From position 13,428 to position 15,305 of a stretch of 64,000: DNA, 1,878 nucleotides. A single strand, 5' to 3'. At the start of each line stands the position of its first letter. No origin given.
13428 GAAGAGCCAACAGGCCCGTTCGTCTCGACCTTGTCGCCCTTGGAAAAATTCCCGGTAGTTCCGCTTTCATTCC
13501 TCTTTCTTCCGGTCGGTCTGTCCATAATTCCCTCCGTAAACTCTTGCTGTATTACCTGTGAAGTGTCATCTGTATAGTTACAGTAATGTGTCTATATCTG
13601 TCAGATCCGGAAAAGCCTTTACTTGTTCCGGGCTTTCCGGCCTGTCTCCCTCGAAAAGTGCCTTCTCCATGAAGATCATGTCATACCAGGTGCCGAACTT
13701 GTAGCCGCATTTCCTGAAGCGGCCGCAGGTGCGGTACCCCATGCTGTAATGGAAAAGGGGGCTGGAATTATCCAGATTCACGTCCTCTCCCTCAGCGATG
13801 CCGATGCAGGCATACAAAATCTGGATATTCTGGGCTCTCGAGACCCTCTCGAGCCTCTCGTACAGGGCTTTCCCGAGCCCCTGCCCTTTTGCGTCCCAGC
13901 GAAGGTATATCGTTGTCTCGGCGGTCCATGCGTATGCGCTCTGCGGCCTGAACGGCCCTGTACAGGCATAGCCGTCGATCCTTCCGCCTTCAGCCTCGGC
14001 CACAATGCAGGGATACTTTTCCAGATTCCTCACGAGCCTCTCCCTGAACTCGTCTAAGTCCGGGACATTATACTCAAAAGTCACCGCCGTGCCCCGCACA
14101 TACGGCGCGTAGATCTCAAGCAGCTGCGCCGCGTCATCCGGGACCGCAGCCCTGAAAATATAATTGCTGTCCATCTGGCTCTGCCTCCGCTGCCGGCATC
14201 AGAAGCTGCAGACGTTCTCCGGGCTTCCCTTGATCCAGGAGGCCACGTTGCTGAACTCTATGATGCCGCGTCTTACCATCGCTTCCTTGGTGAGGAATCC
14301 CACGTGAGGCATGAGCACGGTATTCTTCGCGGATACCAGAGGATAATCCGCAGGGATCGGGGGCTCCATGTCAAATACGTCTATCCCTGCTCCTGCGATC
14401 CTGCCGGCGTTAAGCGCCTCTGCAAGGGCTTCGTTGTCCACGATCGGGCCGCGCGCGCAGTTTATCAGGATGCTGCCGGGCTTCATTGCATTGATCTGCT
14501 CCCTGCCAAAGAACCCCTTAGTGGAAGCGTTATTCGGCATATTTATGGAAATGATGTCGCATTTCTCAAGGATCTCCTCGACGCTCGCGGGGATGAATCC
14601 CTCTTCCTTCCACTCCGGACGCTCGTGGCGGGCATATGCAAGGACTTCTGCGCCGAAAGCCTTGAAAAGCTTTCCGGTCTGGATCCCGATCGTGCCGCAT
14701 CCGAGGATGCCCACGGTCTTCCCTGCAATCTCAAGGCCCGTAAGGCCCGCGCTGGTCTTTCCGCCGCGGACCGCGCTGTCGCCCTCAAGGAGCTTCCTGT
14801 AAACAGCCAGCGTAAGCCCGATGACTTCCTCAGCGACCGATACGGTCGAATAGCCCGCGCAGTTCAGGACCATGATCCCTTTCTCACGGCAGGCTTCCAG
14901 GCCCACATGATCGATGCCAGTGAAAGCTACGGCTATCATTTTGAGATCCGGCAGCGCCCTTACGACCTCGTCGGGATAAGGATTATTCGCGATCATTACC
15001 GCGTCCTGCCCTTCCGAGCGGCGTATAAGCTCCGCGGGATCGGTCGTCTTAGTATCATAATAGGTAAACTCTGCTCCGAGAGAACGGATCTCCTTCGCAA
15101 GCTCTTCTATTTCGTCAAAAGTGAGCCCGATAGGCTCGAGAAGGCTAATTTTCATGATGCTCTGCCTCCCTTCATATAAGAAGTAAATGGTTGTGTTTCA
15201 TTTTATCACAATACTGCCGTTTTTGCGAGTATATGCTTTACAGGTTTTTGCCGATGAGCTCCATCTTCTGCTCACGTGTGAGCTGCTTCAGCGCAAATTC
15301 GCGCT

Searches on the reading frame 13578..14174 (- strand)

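Call 3: search_protein_families(library=pfam, proteins=[window:13578-14174:-])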
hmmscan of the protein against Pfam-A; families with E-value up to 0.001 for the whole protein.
window:13578-14174:- (198 aa): 3 families
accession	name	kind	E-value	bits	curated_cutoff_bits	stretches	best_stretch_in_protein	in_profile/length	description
PF13420.13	Acetyltransf_4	-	1.4e-22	80.9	24.3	1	8-167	2-154/155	Acetyltransferase (GNAT) domain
PF00583.31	Acetyltransf_1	-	1.4e-07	32.3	20.7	1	33-123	14-99/116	Acetyltransferase (GNAT) family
PF13508.13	Acetyltransf_7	-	3.2e-05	24.7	27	1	54-122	3-63/84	Acetyltransferase (GNAT) domain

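Call 4: search_protein_families(library=ncbifam, proteins=[window:13578-14174:-])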
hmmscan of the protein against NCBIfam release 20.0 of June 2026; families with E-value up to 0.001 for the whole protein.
window:13578-14174:- (198 aa): 3 families
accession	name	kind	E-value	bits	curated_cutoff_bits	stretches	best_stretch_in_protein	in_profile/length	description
NF040504.1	resist_ArsN1b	equivalog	2.2e-36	125.1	210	1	8-172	2-158/159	arsinothricin resistance N-acetyltransferase ArsN1 family B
NF040502.1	PPT_acetyltrans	equivalog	9.4e-29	100.4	300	1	8-179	11-173/183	phosphinothricin N-acetyltransferase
NF040503.1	resist_ArsN1a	equivalog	5.1e-23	81.6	170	1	8-172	2-158/159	arsinothricin resistance N-acetyltransferase ArsN1 family A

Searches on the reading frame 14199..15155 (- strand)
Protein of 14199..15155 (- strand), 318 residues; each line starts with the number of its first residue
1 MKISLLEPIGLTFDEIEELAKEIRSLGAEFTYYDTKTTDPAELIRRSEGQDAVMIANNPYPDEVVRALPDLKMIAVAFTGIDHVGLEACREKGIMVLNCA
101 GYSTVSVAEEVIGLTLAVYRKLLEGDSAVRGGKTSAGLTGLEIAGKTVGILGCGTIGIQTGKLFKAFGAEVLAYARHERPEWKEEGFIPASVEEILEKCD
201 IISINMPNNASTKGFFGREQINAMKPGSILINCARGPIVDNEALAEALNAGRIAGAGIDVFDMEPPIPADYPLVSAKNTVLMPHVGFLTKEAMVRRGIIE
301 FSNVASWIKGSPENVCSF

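Call 3: search_protein_families(library=pfam, proteins=[window:14199-15155:-])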
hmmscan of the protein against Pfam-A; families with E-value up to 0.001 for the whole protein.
window:14199-15155:- (318 aa): 4 families
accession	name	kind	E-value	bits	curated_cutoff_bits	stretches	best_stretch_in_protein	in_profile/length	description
PF02826.25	2-Hacid_dh_C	-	7.8e-55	185.4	25.1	1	112-286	1-178/178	D-isomer specific 2-hydroxyacid dehydrogenase, NAD binding domain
PF00389.36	2-Hacid_dh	-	6.9e-24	84.5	24.6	1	20-314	9-131/134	D-isomer specific 2-hydroxyacid dehydrogenase, catalytic domain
PF07991.19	KARI_N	-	7e-06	26.2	20.6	1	143-230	2-91/165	Acetohydroxy acid isomeroreductase, NADPH-binding domain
PF03446.21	NAD_binding_2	-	3.5e-05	24.3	21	1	147-252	1-111/161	NAD binding domain of 6-phosphogluconate dehydrogenase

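Call 4: search_protein_families(library=ncbifam, proteins=[window:14199-15155:-])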
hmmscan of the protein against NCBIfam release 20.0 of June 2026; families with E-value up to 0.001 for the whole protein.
window:14199-15155:- (318 aa): 25 families
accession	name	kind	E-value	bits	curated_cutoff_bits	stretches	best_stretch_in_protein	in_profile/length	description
TIGR01327.1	PGDH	equivalog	3.3e-59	201.1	454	1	30-312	21-305/525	phosphoglycerate dehydrogenase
NF005069.0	PRK06487.1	equivalog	1.1e-55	188.9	448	1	25-316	26-319/320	2-hydroxyacid dehydrogenase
NF006263.0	PRK08410.1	equivalog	4.4e-52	177.4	389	1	23-308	19-307/311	D-2-hydroxyacid dehydrogenase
NF009714.1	PRK13243.1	equivalog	7.5e-50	170.1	455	1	37-310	33-315/332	glyoxylate reductase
NF005387.0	PRK06932.1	equivalog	3.5e-49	167.5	492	1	22-292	17-294/314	2-hydroxyacid dehydrogenase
NF008759.0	PRK11790.1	equivalog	7.5e-49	166.5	404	1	33-295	38-304/410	phosphoglycerate dehydrogenase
NF011938.0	PRK15409.1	equivalog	3.5e-40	138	492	1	53-311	49-312/324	glyoxylate/hydroxypyruvate reductase GhrB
NF005750.0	PRK07574.1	equivalog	1.6e-38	132.8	329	1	63-295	107-344/386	NAD-dependent formate dehydrogenase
NF041369.1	Dhydh_Halo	equivalog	7.2e-35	120.7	400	1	70-291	55-278/305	D-2-hydroxyacid dehydrogenase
NF006374.0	PRK08605.1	subfamily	7.5e-34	117.3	356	1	42-289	38-303/332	D-lactate dehydrogenase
NF005027.0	PRK06436.1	equivalog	1.4e-31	109.8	261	1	71-316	50-288/303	2-hydroxyacid dehydrogenase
NF000492.1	vanH_gen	exception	9.7e-31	107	540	1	71-264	67-255/312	D-lactate dehydrogenase VanH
NF001309.0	PRK00257.1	equivalog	4.9e-30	104.7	434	1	29-285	21-255/379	4-phosphoerythronate dehydrogenase PdxB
NF009127.0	PRK12480.1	equivalog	4.5e-28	98.2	579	1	71-265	70-265/330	D-lactate dehydrogenase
NF000371.1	vanH_Agroup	exception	2.7e-26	92.5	700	1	71-264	72-260/322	VanH-A/VanH-Pt family D-lactate dehydrogenase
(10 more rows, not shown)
